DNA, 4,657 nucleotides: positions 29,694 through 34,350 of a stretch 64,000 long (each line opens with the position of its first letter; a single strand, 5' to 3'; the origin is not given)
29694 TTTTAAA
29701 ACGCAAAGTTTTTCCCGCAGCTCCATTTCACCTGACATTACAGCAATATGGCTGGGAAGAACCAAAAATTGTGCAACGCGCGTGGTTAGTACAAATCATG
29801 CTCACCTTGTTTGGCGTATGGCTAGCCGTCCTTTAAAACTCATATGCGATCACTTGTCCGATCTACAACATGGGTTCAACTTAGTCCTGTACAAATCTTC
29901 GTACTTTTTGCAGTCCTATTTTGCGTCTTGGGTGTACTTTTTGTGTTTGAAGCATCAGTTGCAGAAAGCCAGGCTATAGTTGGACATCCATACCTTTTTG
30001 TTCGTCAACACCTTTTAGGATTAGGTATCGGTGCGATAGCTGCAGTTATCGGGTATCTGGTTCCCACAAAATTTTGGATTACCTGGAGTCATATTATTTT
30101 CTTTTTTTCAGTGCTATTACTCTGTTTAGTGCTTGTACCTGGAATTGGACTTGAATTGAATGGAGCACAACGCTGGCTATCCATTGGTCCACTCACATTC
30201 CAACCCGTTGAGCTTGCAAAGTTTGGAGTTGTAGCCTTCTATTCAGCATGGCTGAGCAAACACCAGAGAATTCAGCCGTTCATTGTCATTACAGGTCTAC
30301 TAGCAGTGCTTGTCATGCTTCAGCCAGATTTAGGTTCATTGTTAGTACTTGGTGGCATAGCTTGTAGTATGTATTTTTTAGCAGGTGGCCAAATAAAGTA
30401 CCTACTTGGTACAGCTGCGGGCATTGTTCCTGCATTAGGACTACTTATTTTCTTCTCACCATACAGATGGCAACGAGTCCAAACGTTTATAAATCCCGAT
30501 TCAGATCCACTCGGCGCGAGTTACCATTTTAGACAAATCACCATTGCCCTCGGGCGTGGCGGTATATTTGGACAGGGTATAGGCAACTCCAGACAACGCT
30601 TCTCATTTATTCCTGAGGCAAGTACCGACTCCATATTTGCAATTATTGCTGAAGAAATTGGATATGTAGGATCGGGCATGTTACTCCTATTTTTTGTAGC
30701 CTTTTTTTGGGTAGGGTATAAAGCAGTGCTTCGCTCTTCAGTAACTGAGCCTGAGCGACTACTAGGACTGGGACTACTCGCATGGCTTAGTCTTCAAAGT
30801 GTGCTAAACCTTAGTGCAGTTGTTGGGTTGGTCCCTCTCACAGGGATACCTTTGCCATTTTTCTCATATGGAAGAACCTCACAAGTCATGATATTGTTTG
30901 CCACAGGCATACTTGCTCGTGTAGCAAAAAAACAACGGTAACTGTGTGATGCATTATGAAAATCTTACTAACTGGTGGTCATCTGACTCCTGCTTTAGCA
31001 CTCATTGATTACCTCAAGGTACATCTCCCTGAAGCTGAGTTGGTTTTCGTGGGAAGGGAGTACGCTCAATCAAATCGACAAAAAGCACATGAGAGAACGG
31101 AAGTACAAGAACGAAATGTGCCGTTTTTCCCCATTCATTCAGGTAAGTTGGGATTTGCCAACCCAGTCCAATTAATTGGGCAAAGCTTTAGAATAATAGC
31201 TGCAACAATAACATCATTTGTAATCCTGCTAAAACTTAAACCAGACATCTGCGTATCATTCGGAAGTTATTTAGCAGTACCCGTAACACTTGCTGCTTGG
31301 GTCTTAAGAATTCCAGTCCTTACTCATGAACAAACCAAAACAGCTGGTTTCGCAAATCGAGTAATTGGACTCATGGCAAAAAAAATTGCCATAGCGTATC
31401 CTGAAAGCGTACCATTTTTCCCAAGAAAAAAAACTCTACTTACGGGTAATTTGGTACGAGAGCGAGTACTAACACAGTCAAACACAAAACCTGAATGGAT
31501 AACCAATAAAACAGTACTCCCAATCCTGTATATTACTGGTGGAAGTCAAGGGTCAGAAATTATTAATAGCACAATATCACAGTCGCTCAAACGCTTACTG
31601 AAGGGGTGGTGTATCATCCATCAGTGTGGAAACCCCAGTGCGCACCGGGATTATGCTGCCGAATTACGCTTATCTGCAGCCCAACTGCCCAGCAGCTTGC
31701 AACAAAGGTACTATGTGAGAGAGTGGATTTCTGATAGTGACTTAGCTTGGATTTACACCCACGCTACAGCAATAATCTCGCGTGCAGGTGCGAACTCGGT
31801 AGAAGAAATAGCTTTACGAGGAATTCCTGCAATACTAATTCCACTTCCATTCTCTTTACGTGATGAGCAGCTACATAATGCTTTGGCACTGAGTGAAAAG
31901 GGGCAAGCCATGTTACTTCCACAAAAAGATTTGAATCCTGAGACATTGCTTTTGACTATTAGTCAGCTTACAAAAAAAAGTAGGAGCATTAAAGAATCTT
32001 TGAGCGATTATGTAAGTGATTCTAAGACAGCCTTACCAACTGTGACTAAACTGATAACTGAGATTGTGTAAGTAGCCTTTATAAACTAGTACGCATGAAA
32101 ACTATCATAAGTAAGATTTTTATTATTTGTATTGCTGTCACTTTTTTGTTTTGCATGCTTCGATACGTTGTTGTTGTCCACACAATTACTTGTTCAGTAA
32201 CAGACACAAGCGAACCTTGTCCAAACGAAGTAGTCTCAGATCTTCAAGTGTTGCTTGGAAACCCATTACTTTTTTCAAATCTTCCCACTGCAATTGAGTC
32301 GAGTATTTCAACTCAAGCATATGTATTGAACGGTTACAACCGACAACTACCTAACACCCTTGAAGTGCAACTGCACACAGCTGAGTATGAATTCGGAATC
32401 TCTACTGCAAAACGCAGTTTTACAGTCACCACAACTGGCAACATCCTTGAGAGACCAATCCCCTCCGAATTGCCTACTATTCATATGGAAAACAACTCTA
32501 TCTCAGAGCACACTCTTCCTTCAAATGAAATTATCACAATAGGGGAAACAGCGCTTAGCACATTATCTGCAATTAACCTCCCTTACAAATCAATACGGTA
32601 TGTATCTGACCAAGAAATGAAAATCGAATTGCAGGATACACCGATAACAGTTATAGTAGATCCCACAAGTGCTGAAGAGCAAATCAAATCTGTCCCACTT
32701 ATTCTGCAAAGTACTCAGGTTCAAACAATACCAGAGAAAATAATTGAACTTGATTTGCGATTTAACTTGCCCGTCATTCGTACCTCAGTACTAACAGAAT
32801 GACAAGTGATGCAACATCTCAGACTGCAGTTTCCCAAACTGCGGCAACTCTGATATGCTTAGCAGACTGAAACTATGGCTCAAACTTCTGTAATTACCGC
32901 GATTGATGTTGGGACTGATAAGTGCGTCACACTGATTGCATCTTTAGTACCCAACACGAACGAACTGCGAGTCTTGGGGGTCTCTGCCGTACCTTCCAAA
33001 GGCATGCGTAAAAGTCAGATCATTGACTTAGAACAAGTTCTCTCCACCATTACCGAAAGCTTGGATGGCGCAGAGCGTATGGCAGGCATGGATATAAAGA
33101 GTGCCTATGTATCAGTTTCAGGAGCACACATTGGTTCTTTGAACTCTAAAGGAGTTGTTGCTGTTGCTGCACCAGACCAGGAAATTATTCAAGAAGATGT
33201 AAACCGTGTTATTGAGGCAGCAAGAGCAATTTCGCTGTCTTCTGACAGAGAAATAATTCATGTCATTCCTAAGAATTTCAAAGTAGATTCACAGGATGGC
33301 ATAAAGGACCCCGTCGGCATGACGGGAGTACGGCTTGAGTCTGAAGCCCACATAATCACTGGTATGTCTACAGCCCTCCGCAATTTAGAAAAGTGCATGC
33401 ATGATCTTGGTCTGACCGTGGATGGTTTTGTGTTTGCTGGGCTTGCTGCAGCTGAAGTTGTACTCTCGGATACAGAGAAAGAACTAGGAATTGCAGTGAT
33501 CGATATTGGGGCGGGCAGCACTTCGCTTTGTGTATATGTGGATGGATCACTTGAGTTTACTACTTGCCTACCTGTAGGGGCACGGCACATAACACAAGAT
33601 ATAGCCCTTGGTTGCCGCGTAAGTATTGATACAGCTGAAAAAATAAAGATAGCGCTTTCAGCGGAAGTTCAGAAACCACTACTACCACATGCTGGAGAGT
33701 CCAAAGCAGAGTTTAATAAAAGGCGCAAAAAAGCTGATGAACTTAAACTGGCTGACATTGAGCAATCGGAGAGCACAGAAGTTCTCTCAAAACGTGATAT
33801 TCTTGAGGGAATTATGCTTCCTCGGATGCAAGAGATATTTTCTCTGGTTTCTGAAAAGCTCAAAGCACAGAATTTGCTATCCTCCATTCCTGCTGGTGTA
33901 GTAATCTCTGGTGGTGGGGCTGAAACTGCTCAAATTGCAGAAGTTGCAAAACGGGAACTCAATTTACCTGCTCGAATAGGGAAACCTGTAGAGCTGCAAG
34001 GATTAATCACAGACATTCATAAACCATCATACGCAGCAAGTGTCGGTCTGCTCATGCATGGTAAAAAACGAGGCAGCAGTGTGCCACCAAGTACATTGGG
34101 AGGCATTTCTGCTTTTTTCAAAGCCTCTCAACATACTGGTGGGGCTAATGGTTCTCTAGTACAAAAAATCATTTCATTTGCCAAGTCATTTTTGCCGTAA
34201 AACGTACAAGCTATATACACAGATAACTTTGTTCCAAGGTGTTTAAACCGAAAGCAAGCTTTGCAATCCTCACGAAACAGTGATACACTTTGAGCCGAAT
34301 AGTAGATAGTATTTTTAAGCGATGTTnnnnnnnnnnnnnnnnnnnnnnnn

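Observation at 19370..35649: Atypical dcw cluster composition: murA, murB and a yvcK/CofD-like gene are inside the cluster, and no murD, murF or ddl occurs among the dcw-cluster genes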

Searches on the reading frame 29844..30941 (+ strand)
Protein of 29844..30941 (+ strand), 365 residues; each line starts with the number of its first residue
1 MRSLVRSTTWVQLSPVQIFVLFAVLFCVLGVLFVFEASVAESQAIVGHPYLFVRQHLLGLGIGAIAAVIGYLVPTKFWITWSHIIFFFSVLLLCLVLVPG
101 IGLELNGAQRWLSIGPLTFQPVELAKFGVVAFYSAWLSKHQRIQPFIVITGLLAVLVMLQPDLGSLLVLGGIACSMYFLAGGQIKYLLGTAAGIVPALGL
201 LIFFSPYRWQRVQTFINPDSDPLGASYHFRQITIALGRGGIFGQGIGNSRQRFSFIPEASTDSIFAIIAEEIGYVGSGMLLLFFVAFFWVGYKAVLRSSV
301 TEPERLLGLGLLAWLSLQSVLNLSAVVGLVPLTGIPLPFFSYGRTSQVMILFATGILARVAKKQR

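Call 4: search_protein_families(library=pfam, proteins=[window:29844-30941:+])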
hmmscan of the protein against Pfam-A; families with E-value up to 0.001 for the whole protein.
window:29844-30941:+ (365 aa): 1 family
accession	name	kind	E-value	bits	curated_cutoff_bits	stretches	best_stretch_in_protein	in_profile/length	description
PF01098.24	FTSW_RODA_SPOVE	-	9.6e-86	288.4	26.4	1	18-364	3-354/356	Cell cycle protein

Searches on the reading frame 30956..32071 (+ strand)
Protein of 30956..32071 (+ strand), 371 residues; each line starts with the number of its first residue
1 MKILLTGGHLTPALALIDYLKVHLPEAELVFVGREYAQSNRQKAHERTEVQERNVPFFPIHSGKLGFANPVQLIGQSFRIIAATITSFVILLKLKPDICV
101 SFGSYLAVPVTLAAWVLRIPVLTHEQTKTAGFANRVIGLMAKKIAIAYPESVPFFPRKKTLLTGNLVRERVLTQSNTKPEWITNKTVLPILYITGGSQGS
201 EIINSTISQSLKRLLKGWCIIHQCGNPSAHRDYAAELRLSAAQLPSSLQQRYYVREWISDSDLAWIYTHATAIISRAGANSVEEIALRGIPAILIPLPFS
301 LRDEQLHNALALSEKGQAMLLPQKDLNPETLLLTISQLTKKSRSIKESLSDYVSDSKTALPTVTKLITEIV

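Call 4: search_protein_families(library=pfam, proteins=[window:30956-32071:+])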
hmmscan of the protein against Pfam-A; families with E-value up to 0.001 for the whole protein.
window:30956-32071:+ (371 aa): 3 families
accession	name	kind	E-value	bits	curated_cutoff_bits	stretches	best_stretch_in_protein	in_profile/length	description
PF04101.22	Glyco_tran_28_C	-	4.1e-26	92.4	22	1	191-347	2-149/166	Glycosyltransferase family 28 C-terminal domain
PF03033.26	Glyco_transf_28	-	3.5e-21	76.2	26.2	1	6-146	8-139/139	Glycosyltransferase family 28 N-terminal domain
PF00201.24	UDPGT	-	4.8e-05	22.8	19.5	1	243-338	315-405/499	UDP-glucoronosyl and UDP-glucosyl transferase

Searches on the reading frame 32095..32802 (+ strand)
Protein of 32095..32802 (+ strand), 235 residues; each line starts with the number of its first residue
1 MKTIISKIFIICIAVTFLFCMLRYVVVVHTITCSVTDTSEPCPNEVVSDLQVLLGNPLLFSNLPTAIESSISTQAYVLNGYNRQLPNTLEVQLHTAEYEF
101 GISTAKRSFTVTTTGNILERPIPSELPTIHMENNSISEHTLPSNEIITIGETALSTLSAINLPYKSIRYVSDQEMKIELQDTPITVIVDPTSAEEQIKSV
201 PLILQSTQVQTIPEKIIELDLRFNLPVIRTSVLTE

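Call 4: search_protein_families(library=pfam, proteins=[window:32095-32802:+])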
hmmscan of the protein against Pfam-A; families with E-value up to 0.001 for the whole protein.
window:32095-32802:+ (235 aa): 0 families

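Call 22: search_protein_families(library=ncbifam, proteins=[window:32095-32802:+], max_evalue=0.000001)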
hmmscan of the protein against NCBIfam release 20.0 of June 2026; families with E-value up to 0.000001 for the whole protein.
window:32095-32802:+ (235 aa): 0 families

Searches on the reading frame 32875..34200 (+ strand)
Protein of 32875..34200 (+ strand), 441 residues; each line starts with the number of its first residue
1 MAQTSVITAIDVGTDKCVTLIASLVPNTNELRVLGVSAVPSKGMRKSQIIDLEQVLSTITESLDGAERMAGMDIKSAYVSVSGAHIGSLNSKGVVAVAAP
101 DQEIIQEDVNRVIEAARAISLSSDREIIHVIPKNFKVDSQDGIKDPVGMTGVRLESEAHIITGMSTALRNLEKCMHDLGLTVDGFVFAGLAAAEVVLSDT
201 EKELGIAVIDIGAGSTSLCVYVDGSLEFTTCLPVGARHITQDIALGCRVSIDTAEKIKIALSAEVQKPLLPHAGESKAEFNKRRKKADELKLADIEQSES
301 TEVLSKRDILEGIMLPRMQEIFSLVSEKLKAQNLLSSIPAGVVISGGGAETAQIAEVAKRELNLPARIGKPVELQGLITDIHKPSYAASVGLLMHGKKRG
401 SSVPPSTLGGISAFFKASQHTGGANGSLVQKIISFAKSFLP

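Call 4: search_protein_families(library=pfam, proteins=[window:32875-34200:+])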
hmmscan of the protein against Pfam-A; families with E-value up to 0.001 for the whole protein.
window:32875-34200:+ (441 aa): 5 families
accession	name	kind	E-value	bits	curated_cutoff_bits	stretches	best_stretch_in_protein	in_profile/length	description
PF02491.25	SHS2_FTSA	-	9.8e-32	109.6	25.4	1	83-162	1-79/79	SHS2 domain inserted in FTSA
PF14450.12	FtsA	-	9.3e-28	97.6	31.8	1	207-391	1-127/127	Cell division protein FtsA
PF11104.14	PilM_2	-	7.4e-07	28.9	27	1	193-260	169-236/340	Type IV pilus assembly protein PilM;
PF06277.17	EutA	-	3.2e-05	23.4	27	1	153-243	82-182/475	Ethanolamine utilisation protein EutA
PF06723.19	MreB_Mbl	-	5.3e-05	22.6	27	1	199-370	140-305/327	MreB/Mbl protein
